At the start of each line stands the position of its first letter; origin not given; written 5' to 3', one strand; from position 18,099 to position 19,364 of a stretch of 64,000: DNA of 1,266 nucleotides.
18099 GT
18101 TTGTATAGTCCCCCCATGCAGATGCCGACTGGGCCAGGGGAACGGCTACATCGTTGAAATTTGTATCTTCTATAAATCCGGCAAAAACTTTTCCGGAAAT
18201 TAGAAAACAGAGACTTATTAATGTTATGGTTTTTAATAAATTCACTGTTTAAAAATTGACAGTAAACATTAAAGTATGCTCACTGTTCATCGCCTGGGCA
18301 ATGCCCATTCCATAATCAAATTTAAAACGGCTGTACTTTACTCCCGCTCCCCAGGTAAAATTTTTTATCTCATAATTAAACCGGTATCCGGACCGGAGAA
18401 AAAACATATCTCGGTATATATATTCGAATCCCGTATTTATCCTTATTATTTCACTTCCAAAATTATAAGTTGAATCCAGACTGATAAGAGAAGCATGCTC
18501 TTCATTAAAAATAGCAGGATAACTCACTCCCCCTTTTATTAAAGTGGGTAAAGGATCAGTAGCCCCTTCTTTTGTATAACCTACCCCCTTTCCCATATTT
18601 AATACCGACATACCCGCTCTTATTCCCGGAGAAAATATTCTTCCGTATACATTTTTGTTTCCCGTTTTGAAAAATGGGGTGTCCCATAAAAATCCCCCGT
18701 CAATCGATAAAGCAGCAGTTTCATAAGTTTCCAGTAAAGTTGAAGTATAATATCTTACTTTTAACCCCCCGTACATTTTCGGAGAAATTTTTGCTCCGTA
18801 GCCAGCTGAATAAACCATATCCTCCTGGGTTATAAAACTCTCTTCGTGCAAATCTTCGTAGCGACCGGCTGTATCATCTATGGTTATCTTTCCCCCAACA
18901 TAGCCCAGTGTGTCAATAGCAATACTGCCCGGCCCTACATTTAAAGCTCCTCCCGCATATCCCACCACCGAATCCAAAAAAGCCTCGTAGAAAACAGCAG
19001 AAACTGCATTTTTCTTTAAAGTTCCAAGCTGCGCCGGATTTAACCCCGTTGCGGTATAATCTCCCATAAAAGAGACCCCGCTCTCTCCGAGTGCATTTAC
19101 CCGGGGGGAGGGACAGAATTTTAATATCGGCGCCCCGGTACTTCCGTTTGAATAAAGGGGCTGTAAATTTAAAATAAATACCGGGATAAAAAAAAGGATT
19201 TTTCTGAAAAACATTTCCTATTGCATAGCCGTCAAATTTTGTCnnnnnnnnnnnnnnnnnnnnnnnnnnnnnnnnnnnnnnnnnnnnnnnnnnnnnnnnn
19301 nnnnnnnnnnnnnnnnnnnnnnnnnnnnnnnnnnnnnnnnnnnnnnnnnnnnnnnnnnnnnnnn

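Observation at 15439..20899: Hybrid cassette: minor pilins PilV-PilX-PilW with an embedded PorV-like barrel and a T9SS-tagged propeller adhesin in place of PilY1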

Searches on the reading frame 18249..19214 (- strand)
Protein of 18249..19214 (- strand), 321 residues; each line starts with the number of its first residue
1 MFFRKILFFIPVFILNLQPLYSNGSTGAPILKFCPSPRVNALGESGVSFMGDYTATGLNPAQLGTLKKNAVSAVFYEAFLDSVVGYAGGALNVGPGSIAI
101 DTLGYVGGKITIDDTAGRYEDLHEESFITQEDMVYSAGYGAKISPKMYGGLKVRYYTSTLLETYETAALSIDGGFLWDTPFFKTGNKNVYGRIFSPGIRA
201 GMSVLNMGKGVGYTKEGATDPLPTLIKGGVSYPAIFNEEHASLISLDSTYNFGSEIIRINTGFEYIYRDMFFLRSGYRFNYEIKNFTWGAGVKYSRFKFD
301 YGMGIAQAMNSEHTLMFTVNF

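Call 3: search_protein_families(library=pfam, proteins=[window:18249-19214:-], max_evalue=1)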
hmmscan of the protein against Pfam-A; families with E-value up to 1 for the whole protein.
window:18249-19214:- (321 aa): 1 family
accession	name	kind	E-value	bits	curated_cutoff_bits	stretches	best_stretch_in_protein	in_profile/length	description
PF19572.5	PorV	-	5.7e-07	29.7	27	1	25-241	10-226/243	Type IX secretion system protein PorV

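Call 4: search_protein_families(library=ncbifam, proteins=[window:18249-19214:-], max_evalue=1)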
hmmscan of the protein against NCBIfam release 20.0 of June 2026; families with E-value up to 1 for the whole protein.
window:18249-19214:- (321 aa): 4 families
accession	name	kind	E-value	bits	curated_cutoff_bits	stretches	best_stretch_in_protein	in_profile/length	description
NF033709.1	PorV_fam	subfamily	1.5e-38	133.2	90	1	25-321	1-324/326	PorV/PorQ family protein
NF033710.1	T9SS_OM_PorV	equivalog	1.8e-24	86.6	250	2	25-247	23-244/367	type IX secretion system outer membrane channel protein PorV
NF033711.1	T9SS_PorQ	equivalog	1.8e-15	56.9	220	2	8-179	5-173/335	type IX secretion system protein PorQ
NF052325.1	PorVQ2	equivalog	0.004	16.1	325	1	260-306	279-322/354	putative type IX sorting system protein PorV2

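Call 8: find_encoding_contigs(protein=window:18249-19214:-, flank=10000, max_places=6)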
Protein window:18249-19214:- (321 aa): no gene with exactly this product is on record in the collection.

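Call 9: find_homologous_proteins(query=window:18249-19214:-)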
Query window:18249-19214:- (321 aa): 3 proteins with E <= 0.001 among 1872 candidates.
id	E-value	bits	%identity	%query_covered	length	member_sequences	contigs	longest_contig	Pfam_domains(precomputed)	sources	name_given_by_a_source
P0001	2.5e-212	722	100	100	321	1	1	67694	PF19572.6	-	-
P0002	1.6e-129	450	61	100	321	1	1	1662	-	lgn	-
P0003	5.1e-115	402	58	100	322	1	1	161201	-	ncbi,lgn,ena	-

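Call 10: find_encoding_contigs(protein=P0003, flank=10000, max_places=4)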
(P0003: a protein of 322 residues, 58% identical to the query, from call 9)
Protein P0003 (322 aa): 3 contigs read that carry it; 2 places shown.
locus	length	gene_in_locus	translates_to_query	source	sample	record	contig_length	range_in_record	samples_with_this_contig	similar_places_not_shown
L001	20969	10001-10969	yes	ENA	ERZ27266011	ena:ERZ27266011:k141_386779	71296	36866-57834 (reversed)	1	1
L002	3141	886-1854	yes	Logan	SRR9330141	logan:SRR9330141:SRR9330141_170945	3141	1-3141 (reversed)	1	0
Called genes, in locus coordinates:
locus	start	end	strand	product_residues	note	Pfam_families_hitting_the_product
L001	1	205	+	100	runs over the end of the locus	-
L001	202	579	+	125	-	PF01648:ACPS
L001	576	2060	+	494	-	PF03853:YjeF_N, PF01256:Carb_kinase, PF02110:HK (weak)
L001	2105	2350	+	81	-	PF26391:MamI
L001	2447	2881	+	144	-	PF02367:TsaE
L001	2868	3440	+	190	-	PF00814:TsaD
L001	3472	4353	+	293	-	PF01634:HisG, PF08029:HisG_C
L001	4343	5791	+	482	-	PF00749:tRNA-synt_1c, PF19269:Anticodon_2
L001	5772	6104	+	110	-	PF08899:DUF1844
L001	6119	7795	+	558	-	PF00749:tRNA-synt_1c, PF03950:tRNA-synt_1c_C, PF20974:tRNA-synt_1c_C2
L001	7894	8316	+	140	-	PF07977:FabA, PF22818:ApeI-like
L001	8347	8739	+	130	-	-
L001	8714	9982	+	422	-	-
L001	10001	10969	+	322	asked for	-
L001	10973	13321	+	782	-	PF01839:FG-GAP (faint), PF13517:FG-GAP_3, PF13860:FlgD_ig (weak)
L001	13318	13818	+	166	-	-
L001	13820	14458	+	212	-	PF02223:Thymidylate_kin, PF13521:AAA_28 (weak)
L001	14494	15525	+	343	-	PF13177:DNA_pol3_delta2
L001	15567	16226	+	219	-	PF04468:PSP1, PF28472:PSP1_3rd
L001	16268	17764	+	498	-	PF00133:tRNA-synt_1, PF01406:tRNA-synt_1e, PF09334:tRNA-synt_1g, PF00133:tRNA-synt_1, PF01406:tRNA-synt_1e (weak), PF08264:Anticodon_1 (weak), PF19303:Anticodon_3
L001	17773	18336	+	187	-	PF00596:Aldolase_II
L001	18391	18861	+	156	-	-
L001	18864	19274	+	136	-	PF08308:PEGA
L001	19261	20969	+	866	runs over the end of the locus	PF09985:Glucodextran_C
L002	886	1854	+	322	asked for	-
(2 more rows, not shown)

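Call 11: find_encoding_contigs(protein=P0002, flank=10000, max_places=4)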
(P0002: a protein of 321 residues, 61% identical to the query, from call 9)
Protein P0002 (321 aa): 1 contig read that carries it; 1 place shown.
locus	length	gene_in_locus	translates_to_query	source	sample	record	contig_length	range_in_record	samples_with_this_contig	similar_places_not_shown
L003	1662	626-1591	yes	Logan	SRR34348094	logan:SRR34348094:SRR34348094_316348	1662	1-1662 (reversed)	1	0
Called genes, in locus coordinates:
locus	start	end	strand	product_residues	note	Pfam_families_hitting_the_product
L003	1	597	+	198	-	?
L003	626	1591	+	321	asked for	-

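Call 16: find_related_loci(query=A1, collection=genome_contigs, flank=8000)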
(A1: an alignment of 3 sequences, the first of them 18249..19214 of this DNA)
Query A1 (321 aa) in genome_contigs; peptide patterns used: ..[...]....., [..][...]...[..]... (x = any residue, [..] = any of these).
64 stretches matched a pattern; 3 encode a relative of the query (tblastn E <= 1e-3); 3 distinct loci.
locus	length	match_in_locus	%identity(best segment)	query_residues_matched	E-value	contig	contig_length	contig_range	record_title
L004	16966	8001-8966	58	1-321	1e-122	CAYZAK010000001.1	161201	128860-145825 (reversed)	MAG TPA_asm: uncultured bacterium isolate binchicken_co32_211 genome assembly, contig: NODE_17_length_161201_cov_17.0128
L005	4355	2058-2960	53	20-319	1e-108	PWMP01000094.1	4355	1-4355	MAG: Elusimicrobia bacterium isolate CSSed10_282R1 CS-Sed10-C73098, whole genome shotgun sequence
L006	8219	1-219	60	247-319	7e-25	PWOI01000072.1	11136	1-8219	MAG: Elusimicrobia bacterium isolate CSSed10_371m CS-Sed10-C14961, whole genome shotgun sequence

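Call 22: find_homologous_proteins(query=A2, max_evalue=0.001)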
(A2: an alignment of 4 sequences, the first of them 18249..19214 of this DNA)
Query A2 (4 sequences) (321 aa, profile of the alignment): 15 proteins with E <= 0.001 among 8000 candidates.
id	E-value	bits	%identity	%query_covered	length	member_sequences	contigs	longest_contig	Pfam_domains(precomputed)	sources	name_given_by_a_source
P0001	6.8e-178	609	100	100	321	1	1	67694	PF19572.6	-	-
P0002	8.5e-176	602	61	100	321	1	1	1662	-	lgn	-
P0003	1.6e-170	584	58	100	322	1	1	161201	-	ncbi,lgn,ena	-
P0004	4.2e-168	576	53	93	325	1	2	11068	-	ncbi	-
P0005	2.1e-166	571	61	100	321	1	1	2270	-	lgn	-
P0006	1.5e-122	427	48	99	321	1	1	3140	-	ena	-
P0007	4.3e-98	346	53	75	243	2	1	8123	-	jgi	-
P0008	2.1e-11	62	23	88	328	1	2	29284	PF03687.21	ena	-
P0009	8.3e-10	56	23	74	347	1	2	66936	PF03687.21,PF19572.6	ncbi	-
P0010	1.6e-9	55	24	85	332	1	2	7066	PF03349.23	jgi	jgi:hypothetical protein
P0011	7.5e-8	50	24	84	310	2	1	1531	PF03349.23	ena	-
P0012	1.0e-5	43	23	89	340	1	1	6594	-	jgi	jgi:hypothetical protein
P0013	6.9e-5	40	32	34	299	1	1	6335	-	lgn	-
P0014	5.4e-4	37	24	90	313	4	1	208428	-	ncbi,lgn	ncbi:MAG: PorV/PorQ family protein [Bacteroidota bacterium]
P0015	8.3e-4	37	40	14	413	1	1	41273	PF19572.6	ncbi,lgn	-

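Call 23: find_encoding_contigs(protein=P0008, flank=6000, max_places=2)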
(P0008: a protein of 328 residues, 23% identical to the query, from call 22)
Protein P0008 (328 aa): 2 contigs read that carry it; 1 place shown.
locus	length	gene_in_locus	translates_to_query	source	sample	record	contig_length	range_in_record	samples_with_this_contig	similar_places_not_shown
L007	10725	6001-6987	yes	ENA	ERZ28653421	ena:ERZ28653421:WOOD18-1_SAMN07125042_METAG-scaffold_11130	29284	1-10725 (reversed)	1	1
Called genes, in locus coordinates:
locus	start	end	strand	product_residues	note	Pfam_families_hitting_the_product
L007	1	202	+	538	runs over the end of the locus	PF24681:Kelch_KLHDC2_KLHL20_DRC7, PF13418:Beta-prop_TYW4, PF24681:Kelch_KLHDC2_KLHL20_DRC7, PF13415:Beta-prop_FBX42 (weak), PF24981:Beta-prop_ATRN-LZTR1, PF01344:Kelch_1 (weak), PF13964:Beta-prop_Calicin (weak), PF01344:Kelch_1 (weak), +4 more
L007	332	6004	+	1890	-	PF01344:Kelch_1 (weak), PF13418:Beta-prop_TYW4 (weak), PF24681:Kelch_KLHDC2_KLHL20_DRC7, PF24981:Beta-prop_ATRN-LZTR1, PF24981:Beta-prop_ATRN-LZTR1, PF24681:Kelch_KLHDC2_KLHL20_DRC7, PF13964:Beta-prop_Calicin, PF13418:Beta-prop_TYW4, +11 more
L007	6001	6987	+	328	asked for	PF03687:UPF0164 (faint)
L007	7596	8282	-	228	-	-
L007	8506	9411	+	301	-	-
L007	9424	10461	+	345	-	-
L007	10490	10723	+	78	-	?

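Call 24: find_encoding_contigs(protein=P0009, flank=6000, max_places=2)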
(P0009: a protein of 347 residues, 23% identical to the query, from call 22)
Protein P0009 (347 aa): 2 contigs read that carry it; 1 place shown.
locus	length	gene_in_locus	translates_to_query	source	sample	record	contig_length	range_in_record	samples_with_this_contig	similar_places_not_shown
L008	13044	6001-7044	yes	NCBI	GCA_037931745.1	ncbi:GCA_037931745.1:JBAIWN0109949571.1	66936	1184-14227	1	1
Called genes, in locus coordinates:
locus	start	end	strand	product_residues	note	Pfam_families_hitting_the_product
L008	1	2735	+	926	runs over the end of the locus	PF13620:CarboxypepD_reg, PF13715:CarbopepD_reg_2, PF07715:Plug, PF00593:TonB_dep_Rec_b-barrel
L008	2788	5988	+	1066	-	-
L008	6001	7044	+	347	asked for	PF03687:UPF0164 (weak), PF19572:PorV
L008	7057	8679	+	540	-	PF13145:Rotamase_2 (faint)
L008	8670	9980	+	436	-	PF01547:SBP_bac_1, PF13416:SBP_bac_8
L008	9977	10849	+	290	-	PF00528:BPD_transp_1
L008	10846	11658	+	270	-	PF00528:BPD_transp_1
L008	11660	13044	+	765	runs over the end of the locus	PF17389:Bac_rhamnosid6H (weak), PF22422:MGH1-like_GH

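Call 25: find_encoding_contigs(protein=P0007, flank=8000, max_places=2)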
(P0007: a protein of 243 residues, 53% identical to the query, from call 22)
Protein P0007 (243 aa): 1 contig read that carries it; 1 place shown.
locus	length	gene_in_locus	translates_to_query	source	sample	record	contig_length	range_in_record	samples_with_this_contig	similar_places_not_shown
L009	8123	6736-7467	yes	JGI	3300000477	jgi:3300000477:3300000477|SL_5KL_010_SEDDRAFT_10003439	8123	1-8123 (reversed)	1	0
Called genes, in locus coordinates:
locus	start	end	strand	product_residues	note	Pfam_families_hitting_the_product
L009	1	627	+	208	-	?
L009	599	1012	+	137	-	PF04246:RseC_MucC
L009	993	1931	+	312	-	PF04055:Radical_SAM, PF16199:Radical_SAM_C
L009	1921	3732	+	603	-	PF00890:FAD_binding_2 (faint), PF01134:GIDA, PF03486:HI0933_like (faint), PF07992:Pyr_redox_2 (faint), PF12831:FAD_oxidored, PF21680:GIDA_C_1st, PF13932:SAM_GIDA_C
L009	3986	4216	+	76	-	-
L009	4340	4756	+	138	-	PF07977:FabA, PF22818:ApeI-like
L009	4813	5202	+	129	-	-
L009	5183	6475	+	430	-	-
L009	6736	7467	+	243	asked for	-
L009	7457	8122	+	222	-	?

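Call 26: search_solved_structures(query=A2, max_evalue=1)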
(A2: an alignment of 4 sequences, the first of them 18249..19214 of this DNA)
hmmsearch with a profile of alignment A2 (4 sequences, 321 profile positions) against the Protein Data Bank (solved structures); distinct sequences matched with E-value up to 1: 1.
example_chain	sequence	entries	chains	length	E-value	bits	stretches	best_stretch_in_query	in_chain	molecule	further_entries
6h3i_F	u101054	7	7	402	1.4e-09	40.7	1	16-249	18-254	PorV | Type IX secretion system protein PorV domain-containing protein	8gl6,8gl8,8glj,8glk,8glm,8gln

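Call 44: search_protein_families(library=pfam, proteins=[L007:5402-6001:+, L008:5188-5985:+, L008:2788-5187:+, L007:8506-9408:+, L007:9424-10458:+, L007:7599-8282:-, L008:7057-8676:+], max_evalue=0.1)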
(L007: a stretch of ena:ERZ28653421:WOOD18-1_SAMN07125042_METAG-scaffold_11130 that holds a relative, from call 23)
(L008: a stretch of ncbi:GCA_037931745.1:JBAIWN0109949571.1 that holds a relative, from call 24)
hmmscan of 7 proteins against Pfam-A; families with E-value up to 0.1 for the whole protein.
L007:5402-6001:+ (200 aa): 4 families
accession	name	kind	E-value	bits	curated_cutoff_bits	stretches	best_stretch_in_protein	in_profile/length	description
PF13860.13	FlgD_ig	-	1.8e-06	28.2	27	1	136-183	22-72/79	FlgD Ig-like domain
PF18962.6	Por_Secre_tail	-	0.021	15.6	27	1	139-197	22-74/75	Secretion system C-terminal sorting domain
PF13585.12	CHU_C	-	0.038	14.5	27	1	135-189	26-76/86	CHU_C Type IX secretion signal domain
PF12904.13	Collagen_bind_2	-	0.049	13.9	22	0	47-80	47-79/92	Putative collagen-binding domain of a collagenase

L008:5188-5985:+ (266 aa): 0 families

L008:2788-5187:+ (800 aa): 0 families

L007:8506-9408:+ (301 aa): 1 family
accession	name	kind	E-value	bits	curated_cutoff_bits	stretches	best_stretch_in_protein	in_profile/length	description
PF13505.12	OMP_b-brl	-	0.00015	22.4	28.7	1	105-252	23-142/175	Outer membrane protein beta-barrel domain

L007:9424-10458:+ (345 aa): 0 families

L007:7599-8282:- (228 aa): 0 families

L008:7057-8676:+ (540 aa): 2 families
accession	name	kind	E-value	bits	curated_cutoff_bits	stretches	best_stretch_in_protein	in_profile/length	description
PF13145.12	Rotamase_2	-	4.4e-09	37.6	27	1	163-249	30-111/121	PPIC-type PPIASE domain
PF04286.17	DUF445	-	0.02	15.2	33.8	0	384-484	46-147/368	Protein of unknown function (DUF445)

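Call 46: find_encoding_contigs(protein=P0010, flank=7000, max_places=2)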
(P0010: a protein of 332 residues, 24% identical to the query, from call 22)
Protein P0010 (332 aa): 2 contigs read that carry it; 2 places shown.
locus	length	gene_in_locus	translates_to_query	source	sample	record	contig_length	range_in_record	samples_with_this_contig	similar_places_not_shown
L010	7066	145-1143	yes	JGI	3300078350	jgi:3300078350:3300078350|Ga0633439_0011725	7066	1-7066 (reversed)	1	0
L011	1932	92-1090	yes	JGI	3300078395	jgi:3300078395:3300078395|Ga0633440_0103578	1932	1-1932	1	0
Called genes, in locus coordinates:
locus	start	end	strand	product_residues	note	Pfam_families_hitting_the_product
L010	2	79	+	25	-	?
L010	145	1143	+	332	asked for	PF03349:Toluene_X (weak)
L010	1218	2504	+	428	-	PF13088:BNR_2 (faint), PF15892:BNR_4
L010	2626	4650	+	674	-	PF07940:Hepar_II_III_C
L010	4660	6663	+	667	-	PF20581:DUF6785, PF20580:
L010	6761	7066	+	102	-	?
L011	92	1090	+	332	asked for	PF03349:Toluene_X (weak)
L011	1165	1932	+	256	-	?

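Call 47: find_encoding_contigs(protein=P0012, flank=7000, max_places=2)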
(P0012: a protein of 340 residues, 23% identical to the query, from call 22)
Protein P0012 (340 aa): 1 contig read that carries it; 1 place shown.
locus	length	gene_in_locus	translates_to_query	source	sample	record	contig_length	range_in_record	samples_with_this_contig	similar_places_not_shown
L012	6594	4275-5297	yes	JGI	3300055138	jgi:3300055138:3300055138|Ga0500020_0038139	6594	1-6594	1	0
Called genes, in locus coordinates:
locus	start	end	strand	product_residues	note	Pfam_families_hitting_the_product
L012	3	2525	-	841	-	?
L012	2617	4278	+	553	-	-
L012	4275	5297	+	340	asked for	-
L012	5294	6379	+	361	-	PF10023:Aminopep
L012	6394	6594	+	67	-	?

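Call 48: find_encoding_contigs(protein=P0013, flank=7000, max_places=2)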
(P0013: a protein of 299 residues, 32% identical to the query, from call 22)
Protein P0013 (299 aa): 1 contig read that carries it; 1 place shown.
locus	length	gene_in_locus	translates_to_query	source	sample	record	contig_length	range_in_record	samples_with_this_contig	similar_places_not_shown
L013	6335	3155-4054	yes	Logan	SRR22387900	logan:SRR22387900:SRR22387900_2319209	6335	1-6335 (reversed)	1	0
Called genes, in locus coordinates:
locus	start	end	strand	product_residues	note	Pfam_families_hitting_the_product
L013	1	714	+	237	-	?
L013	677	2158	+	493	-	PF15902:Sortilin-Vps10 (faint), PF13860:FlgD_ig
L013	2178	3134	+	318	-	-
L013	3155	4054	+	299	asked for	-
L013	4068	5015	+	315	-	PF04463:2-thiour_desulf, PF08349:DUF1722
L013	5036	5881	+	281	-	PF02678:Pirin, PF05726:Pirin_C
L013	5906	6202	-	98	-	PF12675:DUF3795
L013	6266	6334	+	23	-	?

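Call 49: predict_structure(alignment_id=A4)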
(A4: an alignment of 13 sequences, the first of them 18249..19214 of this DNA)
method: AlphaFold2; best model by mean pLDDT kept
length: 321 residues; sequences in the alignment: 13
mean_pLDDT: 81.9   pTM: 0.77
mean pLDDT of the five models: 81.9, 81.4, 80.5, 71.3, 69.3
residues with pLDDT >= 90: 145; 70-90: 114; 50-70: 36; < 50: 26
segments of 3 or more residues with pLDDT < 50: 1-25
pLDDT, mean of each block of 10 residues (from residue 1): 43 31 53 87 92 88 92 76 85 91 83 65 69 93 93 92 84 93 72 84 93 76 93 89 95 87 94 92 82 94 72 87 88
secondary structure, 60 per line:
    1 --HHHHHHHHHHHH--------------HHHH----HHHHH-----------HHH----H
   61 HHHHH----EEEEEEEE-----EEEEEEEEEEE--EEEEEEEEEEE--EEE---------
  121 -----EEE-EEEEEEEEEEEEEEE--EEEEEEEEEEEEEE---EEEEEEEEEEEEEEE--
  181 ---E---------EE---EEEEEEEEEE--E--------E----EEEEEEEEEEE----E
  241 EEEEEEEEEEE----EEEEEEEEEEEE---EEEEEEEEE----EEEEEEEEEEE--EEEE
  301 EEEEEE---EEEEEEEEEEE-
elements in order: H3-14 H29-32 H37-41 H60-65 E70-77 E83-93 E96-106 E109-111 E126-128 E130-144 E147-160 E164-178 E199-208 E225-235 E240-251 E256-267 E271-279 E284-294 E297-306 E310-320

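Call 52: fold_search(model_id=the predicted structure, library=pdb)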
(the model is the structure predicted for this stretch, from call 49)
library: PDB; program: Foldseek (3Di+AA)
matches with E <= 10: 983; with E <= 0.001: 68
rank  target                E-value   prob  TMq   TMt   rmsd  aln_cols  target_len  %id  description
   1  8gl6_F                1.4e-15  1.00  0.77  0.68   4.4       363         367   19  The Type 9 Secretion System in vitro assembled, RemA-CTD substrate bound complex (released 2024-01-31)
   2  3bry_A                1.4e-07  1.00  0.56  0.47   9.4       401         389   10  Crystal structure of the Ralstonia pickettii toluene transporter TbuX (released 2008-06-10)
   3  6z37                  6.6e-07  1.00  0.46  0.37  11.7       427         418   11  TodX monoaromatic hydrocarbon channel deltaS2 mutant (released 2020-11-04)
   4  3brz                  1.1e-06  1.00  0.50  0.42  10.4       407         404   12  Crystal structure of the Pseudomonas putida toluene transporter TodX (released 2008-06-10)
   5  2r89_A                2.6e-06  1.00  0.57  0.51   8.7       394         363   13  Crystal structure of the long-chain fatty acid transporter FadL mutant delta N3 (released 2008-09-23)
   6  9n2d_B                5.2e-06  1.00  0.46  0.39   9.9       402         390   13  Cryo-EM structure of an extended F. johnsoniae BAM complex, composite map (released 2025-07-09)
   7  9hiv_F                7.9e-06  1.00  0.41  0.34  15.5       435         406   11  BamADG components of the Bacteroides thetaiotaomicron BAM machinery (released 2025-08-27)
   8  2r88_A                9.3e-06  1.00  0.58  0.52   7.1       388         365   13  Crystal structure of the long-chain fatty acid transporter FadL mutant delta S3 kink (released 2008-09-23)
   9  3pgr                  1.0e-05  1.00  0.60  0.53   6.6       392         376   13  Asp348Arg mutant of EcFadL (released 2011-05-25)
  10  6z34                  1.1e-05  1.00  0.50  0.43  10.8       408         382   12  CymD monoaromatic hydrocarbon channel (released 2020-11-04)
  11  2x9k                  1.3e-05  1.00  0.48  0.55   6.9       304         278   11  Structure of a E.coli porin (released 2011-01-26)
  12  2f1c                  1.7e-05  1.00  0.52  0.64   5.4       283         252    9  Crystal structure of the monomeric porin OmpG (released 2006-06-27)
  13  3pgu                  1.8e-05  1.00  0.56  0.46   9.5       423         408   13  Phe3Glu mutant of EcFadL (released 2011-05-25)
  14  2r4l_C                1.8e-05  1.00  0.55  0.43   8.4       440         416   12  Crystal structure of the long-chain fatty acid transporter FadL mutant P34A (released 2008-09-16)
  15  2r8a_A                2.0e-05  1.00  0.59  0.53   7.7       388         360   13  Crystal structure of the long-chain fatty acid transporter FadL mutant delta N8 (released 2008-09-23)
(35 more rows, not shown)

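Call 70: find_encoding_contigs(protein=P0006, flank=5000, max_places=2)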
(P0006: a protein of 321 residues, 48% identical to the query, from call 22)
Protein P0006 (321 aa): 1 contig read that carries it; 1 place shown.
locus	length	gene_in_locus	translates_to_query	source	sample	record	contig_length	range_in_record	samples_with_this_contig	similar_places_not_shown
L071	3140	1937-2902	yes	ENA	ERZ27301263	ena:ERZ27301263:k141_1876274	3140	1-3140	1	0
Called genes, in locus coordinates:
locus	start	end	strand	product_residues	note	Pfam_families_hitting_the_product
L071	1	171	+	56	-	?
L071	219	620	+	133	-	-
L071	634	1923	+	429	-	-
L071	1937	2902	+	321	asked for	-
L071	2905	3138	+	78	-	?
